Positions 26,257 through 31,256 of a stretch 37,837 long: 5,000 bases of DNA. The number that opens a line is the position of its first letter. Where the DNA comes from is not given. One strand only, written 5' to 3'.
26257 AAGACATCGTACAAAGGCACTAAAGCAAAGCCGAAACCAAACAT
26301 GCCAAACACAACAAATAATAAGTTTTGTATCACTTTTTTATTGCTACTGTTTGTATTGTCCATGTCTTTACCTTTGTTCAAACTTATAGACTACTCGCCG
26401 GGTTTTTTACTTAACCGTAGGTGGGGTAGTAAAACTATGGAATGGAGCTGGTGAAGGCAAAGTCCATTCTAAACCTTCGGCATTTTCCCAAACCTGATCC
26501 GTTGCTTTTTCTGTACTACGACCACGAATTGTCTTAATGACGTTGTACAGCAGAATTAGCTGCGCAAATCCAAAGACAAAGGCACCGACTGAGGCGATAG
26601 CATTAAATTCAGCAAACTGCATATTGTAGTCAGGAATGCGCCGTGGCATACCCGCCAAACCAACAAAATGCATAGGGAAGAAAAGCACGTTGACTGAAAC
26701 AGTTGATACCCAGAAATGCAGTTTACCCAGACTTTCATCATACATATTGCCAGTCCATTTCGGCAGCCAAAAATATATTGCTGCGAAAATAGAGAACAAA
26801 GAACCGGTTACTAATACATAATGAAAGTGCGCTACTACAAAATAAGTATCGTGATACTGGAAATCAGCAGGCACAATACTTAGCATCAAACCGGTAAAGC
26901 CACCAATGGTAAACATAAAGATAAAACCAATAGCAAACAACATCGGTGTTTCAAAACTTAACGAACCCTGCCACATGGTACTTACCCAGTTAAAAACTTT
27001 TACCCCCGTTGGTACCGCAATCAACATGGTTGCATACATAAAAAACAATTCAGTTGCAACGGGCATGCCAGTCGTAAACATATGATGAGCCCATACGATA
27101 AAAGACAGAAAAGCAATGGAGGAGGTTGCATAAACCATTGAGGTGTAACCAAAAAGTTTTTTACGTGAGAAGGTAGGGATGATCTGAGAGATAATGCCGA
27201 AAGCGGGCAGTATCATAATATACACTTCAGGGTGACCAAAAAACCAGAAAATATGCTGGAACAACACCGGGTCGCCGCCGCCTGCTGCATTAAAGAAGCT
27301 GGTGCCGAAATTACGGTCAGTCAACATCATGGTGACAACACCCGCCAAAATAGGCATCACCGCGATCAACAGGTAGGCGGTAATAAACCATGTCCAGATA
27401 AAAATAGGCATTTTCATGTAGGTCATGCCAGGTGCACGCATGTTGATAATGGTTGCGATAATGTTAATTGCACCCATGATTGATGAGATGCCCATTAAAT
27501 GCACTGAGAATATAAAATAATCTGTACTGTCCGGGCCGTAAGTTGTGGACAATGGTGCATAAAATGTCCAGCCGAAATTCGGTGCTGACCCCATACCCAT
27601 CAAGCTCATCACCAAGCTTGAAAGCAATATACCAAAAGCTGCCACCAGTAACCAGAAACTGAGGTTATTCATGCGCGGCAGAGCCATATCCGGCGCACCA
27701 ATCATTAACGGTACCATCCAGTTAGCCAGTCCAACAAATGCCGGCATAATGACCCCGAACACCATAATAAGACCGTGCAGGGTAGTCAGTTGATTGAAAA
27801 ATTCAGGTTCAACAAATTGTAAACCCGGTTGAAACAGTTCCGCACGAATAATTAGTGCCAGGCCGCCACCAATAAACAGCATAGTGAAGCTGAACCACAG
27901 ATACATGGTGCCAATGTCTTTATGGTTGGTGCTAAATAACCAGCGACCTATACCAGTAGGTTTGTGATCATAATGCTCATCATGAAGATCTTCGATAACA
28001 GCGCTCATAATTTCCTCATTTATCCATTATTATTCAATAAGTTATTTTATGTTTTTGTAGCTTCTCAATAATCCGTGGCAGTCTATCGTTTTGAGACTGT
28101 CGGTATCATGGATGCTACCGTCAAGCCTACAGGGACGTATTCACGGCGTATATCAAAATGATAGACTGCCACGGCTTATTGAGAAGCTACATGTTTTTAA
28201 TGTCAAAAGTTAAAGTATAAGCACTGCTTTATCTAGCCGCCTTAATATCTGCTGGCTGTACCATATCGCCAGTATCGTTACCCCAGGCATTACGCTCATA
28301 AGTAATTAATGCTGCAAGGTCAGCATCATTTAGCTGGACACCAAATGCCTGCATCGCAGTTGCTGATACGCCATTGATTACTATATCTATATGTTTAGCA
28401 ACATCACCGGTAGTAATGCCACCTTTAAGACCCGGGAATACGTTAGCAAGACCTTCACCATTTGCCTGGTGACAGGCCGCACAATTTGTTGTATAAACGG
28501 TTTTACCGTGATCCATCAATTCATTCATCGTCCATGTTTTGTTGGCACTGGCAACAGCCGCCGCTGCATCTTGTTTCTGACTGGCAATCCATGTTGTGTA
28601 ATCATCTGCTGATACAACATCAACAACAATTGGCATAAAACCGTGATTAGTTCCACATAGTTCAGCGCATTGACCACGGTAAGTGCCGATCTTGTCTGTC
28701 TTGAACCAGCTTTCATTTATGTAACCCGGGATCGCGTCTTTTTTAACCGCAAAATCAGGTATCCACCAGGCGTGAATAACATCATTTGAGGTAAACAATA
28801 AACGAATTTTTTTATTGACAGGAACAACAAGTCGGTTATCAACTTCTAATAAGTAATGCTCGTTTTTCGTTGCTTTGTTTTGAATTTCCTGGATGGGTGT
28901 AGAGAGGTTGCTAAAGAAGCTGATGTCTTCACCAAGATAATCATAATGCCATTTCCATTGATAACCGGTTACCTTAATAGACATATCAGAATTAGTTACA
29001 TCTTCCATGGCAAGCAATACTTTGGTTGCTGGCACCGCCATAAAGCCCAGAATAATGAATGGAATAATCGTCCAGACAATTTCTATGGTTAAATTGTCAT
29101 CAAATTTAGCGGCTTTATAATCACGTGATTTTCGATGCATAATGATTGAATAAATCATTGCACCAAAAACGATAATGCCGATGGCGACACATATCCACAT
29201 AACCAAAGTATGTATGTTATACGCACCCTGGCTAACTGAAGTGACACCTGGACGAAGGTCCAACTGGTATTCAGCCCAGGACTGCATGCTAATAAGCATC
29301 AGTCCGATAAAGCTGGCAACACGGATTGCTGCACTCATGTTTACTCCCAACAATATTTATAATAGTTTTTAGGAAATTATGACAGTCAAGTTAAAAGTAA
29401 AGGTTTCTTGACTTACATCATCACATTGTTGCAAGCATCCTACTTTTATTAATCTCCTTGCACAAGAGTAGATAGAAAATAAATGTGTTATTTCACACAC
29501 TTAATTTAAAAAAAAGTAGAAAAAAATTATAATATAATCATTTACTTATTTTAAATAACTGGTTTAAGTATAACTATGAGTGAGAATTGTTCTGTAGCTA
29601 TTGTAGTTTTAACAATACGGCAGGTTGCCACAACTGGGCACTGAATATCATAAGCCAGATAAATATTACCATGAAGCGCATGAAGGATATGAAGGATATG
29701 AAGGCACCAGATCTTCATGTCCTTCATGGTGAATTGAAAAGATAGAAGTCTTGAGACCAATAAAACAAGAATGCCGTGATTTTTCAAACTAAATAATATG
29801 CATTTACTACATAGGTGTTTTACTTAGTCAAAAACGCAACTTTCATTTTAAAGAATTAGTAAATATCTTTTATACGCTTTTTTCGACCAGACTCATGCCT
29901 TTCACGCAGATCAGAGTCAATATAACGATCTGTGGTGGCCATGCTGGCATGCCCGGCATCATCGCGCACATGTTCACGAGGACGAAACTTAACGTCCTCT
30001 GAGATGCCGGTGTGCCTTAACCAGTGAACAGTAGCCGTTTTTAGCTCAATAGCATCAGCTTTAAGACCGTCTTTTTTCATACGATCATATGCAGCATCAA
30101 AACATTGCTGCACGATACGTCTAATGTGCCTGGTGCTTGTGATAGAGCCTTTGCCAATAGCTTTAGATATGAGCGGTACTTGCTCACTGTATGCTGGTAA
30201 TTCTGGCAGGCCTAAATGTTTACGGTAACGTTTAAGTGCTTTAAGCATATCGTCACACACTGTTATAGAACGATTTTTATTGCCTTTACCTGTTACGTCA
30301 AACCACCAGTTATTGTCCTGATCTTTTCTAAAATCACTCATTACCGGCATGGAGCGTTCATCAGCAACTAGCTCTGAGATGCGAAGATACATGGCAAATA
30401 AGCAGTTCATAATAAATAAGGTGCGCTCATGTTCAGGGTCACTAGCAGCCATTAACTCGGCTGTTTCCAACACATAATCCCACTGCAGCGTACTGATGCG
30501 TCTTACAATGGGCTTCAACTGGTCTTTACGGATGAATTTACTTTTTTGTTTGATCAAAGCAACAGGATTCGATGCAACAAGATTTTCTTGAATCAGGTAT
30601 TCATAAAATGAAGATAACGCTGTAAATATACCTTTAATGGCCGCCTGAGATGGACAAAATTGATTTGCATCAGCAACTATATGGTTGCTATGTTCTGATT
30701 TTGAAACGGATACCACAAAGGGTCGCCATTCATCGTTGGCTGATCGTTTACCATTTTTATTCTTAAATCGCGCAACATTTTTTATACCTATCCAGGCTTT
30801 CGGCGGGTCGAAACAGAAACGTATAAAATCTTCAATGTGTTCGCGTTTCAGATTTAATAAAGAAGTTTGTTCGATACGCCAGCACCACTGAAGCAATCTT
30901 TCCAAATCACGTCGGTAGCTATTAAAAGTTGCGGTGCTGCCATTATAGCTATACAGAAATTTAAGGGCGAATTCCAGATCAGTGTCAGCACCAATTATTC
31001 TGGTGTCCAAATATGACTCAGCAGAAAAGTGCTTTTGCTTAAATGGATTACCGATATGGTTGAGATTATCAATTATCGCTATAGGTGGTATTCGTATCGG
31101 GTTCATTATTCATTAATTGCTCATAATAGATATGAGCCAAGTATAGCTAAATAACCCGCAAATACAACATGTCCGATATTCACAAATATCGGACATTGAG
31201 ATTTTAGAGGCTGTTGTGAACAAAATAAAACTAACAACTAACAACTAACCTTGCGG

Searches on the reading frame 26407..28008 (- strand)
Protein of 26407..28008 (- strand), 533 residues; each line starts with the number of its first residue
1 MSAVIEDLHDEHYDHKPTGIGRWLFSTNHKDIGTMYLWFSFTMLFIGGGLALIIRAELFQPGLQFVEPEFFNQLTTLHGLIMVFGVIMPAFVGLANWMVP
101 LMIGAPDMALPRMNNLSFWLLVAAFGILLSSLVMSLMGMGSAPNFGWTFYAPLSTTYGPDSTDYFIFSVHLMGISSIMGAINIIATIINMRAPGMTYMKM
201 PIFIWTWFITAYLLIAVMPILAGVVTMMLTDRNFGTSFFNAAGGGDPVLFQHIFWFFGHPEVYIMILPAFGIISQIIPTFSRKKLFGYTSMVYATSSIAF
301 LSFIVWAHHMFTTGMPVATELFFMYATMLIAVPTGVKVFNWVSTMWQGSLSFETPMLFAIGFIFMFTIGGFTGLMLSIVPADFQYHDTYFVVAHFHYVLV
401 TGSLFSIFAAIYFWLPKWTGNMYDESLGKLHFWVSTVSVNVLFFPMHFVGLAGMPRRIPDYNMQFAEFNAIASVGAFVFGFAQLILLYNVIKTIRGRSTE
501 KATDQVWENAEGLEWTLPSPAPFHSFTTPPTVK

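Call 83: search_protein_families(library=pfam, proteins=[window:26407-28008:-], max_evalue=0.00001)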
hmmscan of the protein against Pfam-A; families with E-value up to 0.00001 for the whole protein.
window:26407-28008:- (533 aa): 1 family
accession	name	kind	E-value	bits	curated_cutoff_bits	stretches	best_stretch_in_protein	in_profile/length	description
PF00115.25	COX1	-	5.9e-165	549.8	34.8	1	31-478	1-436/436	Cytochrome C and Quinol oxidase polypeptide I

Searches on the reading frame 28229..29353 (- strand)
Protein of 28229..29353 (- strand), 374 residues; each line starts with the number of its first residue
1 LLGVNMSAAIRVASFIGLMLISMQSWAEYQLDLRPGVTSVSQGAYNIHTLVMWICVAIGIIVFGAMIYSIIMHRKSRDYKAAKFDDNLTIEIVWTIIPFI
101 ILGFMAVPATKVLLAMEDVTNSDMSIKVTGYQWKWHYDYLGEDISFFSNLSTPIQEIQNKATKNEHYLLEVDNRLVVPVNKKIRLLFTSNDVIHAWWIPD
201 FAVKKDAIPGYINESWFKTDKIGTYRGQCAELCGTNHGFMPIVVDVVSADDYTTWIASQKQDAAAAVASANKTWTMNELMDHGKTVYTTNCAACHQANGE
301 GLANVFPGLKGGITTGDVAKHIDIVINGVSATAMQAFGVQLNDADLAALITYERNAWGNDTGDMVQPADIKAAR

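Call 83: search_protein_families(library=pfam, proteins=[window:28229-29353:-], max_evalue=0.00001)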
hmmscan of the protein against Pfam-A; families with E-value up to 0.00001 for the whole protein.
window:28229-29353:- (374 aa): 4 families
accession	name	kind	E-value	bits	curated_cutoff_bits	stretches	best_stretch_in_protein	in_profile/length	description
PF00116.26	COX2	-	7e-38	129.7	22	1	124-247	1-120/120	Cytochrome C oxidase subunit II, periplasmic domain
PF02790.20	COX2_TM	-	3.9e-13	49.8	22.8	1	28-111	3-87/88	Cytochrome C oxidase subunit II, transmembrane domain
PF13442.11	Cytochrome_CBB3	-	1.2e-10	42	27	1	280-352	3-67/68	Cytochrome C oxidase, cbb3-type, subunit III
PF00034.26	Cytochrom_C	-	1.4e-08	36.3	21.3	1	282-352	3-85/90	Cytochrome c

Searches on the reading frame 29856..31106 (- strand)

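Call 83: search_protein_families(library=pfam, proteins=[window:29856-31106:-], max_evalue=0.00001)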
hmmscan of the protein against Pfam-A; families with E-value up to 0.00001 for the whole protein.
window:29856-31106:- (416 aa): 2 families
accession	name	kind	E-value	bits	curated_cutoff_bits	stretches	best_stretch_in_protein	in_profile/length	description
PF00589.27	Phage_integrase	-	2.3e-06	27.9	27.1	1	216-399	9-169/172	Phage integrase family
PF02899.23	Phage_int_SAM_1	-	4.8e-06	27.2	22.3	0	56-96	13-53/83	Phage integrase, N-terminal SAM-like domain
